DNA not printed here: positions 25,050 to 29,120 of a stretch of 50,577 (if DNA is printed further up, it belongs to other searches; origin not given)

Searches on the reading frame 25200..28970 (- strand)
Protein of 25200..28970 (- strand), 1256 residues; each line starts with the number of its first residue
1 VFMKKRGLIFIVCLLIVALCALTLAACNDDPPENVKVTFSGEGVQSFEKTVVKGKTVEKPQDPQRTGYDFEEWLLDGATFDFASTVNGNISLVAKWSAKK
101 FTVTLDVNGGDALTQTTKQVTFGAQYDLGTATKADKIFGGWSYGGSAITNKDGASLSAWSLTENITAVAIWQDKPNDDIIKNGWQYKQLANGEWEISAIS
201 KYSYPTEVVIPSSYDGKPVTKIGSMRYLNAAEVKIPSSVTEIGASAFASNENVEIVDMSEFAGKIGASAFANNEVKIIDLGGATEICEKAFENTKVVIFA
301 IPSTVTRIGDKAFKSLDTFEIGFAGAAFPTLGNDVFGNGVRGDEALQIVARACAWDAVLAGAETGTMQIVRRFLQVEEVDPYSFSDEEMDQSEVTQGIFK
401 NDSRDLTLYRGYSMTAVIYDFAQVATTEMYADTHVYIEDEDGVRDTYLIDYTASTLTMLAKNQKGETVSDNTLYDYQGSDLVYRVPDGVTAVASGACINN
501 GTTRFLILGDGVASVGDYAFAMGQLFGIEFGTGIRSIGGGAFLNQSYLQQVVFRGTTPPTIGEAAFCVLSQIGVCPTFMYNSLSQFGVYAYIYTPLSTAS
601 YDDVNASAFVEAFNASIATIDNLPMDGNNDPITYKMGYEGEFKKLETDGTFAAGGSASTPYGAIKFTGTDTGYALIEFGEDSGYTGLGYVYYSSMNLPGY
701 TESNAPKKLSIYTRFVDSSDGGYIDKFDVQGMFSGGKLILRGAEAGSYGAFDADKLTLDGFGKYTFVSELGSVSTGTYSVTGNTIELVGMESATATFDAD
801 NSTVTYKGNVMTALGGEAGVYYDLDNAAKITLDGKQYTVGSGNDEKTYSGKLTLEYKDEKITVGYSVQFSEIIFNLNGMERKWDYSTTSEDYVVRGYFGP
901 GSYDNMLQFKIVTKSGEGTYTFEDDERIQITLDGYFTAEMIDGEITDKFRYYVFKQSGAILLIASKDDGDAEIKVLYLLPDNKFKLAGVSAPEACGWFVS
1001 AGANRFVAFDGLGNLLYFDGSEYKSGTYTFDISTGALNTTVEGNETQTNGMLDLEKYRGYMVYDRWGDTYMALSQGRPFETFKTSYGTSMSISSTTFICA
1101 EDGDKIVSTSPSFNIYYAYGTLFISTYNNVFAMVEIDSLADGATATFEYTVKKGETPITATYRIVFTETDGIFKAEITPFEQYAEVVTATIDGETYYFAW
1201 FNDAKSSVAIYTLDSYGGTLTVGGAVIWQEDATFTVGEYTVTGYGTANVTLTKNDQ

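Call 55: search_protein_families(library=pfam, proteins=[window:25200-28970:-], max_evalue=0.00001)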
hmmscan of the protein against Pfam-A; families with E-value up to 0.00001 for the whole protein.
window:25200-28970:- (1256 aa): 2 families
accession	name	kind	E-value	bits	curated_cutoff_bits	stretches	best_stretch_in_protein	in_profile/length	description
PF13306.12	LRR_5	-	1.3e-22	80.5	27.7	1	219-316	22-123/127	BspA type Leucine rich repeat region (6 copies)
PF09479.16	Flg_new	-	2.6e-11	43.9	27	1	36-95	2-65/65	Listeria-Bacteroides repeat domain (List_Bact_rpt)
